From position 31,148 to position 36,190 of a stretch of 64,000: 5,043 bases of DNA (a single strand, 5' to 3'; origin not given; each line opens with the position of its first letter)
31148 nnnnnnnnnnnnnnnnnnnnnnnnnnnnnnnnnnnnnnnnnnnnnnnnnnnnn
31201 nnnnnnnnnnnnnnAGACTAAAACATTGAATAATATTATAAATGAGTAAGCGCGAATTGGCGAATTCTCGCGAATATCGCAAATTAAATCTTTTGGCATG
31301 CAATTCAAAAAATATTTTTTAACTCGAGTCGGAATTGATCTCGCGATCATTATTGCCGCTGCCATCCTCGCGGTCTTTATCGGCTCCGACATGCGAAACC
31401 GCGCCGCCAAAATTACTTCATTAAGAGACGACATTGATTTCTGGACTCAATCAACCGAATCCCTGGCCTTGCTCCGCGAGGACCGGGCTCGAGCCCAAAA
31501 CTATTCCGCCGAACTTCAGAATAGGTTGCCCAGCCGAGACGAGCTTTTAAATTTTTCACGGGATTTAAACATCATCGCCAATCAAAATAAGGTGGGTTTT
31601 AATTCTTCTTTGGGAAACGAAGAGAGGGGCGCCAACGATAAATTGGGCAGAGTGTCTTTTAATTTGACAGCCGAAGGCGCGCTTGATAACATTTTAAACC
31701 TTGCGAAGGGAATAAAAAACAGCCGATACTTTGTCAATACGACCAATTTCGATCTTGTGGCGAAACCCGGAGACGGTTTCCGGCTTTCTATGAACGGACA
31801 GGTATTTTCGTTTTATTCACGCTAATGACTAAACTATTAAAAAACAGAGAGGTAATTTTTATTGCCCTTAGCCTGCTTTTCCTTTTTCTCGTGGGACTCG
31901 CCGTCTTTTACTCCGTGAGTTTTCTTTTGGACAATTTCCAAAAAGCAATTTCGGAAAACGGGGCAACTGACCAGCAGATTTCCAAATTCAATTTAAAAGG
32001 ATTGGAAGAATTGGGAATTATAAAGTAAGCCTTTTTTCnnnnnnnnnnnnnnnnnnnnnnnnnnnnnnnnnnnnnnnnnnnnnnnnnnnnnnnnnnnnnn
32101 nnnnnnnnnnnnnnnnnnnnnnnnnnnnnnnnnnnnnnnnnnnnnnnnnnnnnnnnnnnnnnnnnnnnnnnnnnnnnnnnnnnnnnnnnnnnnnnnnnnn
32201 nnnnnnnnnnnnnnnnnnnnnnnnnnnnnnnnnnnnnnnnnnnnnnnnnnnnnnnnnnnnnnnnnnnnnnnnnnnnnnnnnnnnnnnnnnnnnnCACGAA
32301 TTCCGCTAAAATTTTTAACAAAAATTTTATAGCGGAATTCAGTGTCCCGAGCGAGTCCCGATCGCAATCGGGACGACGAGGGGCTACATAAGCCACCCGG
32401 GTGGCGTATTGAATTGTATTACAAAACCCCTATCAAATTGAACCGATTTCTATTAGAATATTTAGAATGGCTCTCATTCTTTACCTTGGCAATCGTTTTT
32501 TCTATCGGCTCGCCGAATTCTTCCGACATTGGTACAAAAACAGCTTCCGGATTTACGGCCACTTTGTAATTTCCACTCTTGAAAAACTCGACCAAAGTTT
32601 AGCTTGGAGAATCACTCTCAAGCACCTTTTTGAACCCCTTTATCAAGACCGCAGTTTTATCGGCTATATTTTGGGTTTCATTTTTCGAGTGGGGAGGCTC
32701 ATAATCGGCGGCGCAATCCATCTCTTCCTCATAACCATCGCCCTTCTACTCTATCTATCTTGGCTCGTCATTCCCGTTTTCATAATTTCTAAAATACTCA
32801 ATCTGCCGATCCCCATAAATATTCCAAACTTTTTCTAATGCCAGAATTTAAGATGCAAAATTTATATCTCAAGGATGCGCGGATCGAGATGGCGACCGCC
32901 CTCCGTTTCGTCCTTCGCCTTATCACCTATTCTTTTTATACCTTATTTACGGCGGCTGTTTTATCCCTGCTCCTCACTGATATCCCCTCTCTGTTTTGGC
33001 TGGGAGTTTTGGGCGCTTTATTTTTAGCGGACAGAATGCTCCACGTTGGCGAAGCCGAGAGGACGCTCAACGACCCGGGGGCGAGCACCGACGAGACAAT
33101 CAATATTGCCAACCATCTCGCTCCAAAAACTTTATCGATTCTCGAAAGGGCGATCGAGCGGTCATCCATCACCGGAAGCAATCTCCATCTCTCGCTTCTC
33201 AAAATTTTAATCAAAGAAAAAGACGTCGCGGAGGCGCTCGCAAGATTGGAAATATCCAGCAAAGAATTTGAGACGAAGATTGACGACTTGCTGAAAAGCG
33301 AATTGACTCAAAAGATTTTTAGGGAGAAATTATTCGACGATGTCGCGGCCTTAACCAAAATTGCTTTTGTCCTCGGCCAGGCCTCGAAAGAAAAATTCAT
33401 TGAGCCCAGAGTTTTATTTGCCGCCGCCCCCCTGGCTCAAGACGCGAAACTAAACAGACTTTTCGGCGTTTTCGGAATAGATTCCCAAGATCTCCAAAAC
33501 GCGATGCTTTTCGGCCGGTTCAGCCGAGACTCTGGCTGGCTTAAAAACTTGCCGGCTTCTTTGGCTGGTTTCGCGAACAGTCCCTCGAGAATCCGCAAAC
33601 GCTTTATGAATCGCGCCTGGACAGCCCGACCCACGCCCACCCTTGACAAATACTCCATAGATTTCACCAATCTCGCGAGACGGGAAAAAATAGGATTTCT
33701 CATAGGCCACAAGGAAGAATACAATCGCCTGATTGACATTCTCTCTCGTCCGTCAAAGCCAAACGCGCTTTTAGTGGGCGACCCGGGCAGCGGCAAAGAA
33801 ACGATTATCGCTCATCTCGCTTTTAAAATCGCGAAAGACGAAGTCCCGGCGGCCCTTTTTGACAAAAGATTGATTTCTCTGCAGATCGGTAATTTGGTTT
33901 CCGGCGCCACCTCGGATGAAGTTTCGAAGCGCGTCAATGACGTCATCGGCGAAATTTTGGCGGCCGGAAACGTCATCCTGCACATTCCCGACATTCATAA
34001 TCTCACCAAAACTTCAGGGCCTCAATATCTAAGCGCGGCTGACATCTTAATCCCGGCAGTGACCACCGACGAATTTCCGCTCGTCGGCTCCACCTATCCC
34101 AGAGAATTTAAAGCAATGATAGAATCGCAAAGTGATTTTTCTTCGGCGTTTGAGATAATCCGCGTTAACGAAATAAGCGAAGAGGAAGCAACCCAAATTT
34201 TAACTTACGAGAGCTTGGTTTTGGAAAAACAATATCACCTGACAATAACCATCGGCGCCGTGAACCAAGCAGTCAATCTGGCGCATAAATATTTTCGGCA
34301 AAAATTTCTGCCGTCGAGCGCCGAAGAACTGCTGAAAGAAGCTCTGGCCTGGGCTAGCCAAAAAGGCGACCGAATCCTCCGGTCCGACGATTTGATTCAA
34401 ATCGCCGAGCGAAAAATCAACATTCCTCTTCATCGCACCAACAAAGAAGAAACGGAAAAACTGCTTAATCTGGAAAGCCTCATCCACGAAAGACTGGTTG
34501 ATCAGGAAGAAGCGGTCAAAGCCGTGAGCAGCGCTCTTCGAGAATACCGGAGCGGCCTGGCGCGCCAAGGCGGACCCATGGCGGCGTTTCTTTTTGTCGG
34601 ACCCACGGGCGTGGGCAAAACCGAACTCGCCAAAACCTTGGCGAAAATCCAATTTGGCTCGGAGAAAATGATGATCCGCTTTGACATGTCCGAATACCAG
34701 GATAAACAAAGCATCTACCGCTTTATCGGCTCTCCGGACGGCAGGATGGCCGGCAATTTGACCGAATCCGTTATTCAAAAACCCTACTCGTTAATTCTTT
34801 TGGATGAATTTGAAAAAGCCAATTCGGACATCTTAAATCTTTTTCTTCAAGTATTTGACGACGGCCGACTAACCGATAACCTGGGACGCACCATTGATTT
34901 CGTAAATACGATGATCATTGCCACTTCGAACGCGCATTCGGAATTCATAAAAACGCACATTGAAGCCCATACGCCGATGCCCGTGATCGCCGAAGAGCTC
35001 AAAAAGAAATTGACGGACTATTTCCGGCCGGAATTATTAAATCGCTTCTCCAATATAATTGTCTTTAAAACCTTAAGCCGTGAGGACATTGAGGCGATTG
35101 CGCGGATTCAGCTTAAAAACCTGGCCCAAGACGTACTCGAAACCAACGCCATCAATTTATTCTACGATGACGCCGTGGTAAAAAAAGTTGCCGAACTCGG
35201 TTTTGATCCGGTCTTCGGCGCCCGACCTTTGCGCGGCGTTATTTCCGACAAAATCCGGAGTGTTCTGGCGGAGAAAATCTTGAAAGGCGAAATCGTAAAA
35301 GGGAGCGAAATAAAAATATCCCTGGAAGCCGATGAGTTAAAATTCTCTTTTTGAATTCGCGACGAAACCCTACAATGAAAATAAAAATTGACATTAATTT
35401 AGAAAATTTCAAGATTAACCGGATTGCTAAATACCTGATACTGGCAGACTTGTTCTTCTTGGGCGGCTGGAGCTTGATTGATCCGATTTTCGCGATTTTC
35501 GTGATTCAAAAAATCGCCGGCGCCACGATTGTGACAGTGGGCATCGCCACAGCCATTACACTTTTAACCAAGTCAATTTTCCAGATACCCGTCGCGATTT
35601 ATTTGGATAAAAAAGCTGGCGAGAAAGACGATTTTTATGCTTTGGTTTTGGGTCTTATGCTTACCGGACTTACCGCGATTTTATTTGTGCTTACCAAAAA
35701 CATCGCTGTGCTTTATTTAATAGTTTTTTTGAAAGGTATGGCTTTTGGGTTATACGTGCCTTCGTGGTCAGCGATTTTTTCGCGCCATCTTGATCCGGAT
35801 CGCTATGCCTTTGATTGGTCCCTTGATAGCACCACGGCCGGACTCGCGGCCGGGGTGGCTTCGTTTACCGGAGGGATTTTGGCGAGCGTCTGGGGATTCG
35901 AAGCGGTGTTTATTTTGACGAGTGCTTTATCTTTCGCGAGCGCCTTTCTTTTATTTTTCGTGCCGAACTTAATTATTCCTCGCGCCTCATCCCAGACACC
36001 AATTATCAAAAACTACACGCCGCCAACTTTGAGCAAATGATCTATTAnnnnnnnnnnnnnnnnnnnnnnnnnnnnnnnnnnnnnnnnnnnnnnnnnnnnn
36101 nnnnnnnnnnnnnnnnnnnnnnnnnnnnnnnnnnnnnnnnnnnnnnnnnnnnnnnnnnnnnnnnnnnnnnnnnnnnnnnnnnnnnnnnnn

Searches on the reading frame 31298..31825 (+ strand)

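Call 24: search_protein_families(library=pfam, proteins=[window:31298-31825:+], max_evalue=0.001)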
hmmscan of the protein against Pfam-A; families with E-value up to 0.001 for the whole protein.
window:31298-31825:+ (175 aa): 1 family
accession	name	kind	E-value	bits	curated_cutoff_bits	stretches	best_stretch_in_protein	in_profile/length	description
PF04350.18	PilO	-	4.1e-05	24.2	22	1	35-168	4-137/145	Pilus assembly protein, PilO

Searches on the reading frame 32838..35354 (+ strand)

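Call 9: search_protein_families(library=pfam, proteins=[window:32838-35354:+], max_evalue=0.001)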
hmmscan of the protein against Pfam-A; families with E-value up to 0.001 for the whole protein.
window:32838-35354:+ (838 aa): 14 families
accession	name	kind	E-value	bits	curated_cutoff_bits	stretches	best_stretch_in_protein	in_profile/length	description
PF07724.20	AAA_2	-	1e-49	169.2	27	1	580-739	2-165/166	AAA domain (Cdc48 subfamily)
PF10431.15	ClpB_D2-small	-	3.1e-21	75.6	21.9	1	746-827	1-81/81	C-terminal, D2-small domain, of ClpB protein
PF07728.20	AAA_5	-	3.2e-15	56.8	22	1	584-701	2-125/139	AAA domain (dynein-related subfamily)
PF00004.35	AAA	-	1.4e-14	55.1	21.2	1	585-703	2-114/131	ATPase family associated with various cellular activities (AAA)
PF17871.7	AAA_lid_9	-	2.2e-08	34.4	22.8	1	447-516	1-70/104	AAA lid domain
PF13191.12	AAA_16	-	5.3e-07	30.7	32.6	0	289-335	3-52/167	AAA ATPase domain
PF20720.3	nSTAND3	-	2.4e-06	27.8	27.2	0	295-335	7-45/155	Novel STAND NTPase 3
PF00158.32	Sigma54_activat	-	4e-06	27.1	20.2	0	581-700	22-144/168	Sigma-54 interaction domain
PF12775.13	AAA_7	-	4e-06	26.9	25.8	0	583-640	35-92/181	P-loop containing dynein motor region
PF05729.18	NACHT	-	1.5e-05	25.4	26.7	0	585-667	4-99/167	NACHT domain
PF13401.12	AAA_22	-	2.6e-05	25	27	0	585-675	9-110/130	AAA domain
PF05673.19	DUF815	-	0.00015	21.4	23.8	0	445-515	168-236/249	Protein of unknown function (DUF815)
PF20030.5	bpMoxR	-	0.00017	21.2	27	0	585-699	35-146/205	MoxR domain in the MoxR-vWA-beta-propeller ternary systems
PF23569.1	NBD_SMAX1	-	0.00062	20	27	0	292-353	16-77/212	SMAX1 nucleotide binding domain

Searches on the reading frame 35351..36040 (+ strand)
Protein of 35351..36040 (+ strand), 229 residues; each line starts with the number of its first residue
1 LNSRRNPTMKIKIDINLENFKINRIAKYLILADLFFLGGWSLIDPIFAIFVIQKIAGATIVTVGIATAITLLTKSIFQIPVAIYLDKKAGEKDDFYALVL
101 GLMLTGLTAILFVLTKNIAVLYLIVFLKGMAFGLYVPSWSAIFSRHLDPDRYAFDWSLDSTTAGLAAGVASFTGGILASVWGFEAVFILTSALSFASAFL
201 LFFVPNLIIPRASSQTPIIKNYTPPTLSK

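Call 9: search_protein_families(library=pfam, proteins=[window:35351-36040:+], max_evalue=0.001)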
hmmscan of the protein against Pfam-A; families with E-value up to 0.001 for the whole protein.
window:35351-36040:+ (229 aa): 1 family
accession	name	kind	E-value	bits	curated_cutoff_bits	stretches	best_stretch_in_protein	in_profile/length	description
PF07690.21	MFS_1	-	2.6e-19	69.8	33.4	1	31-205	3-175/347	Major Facilitator Superfamily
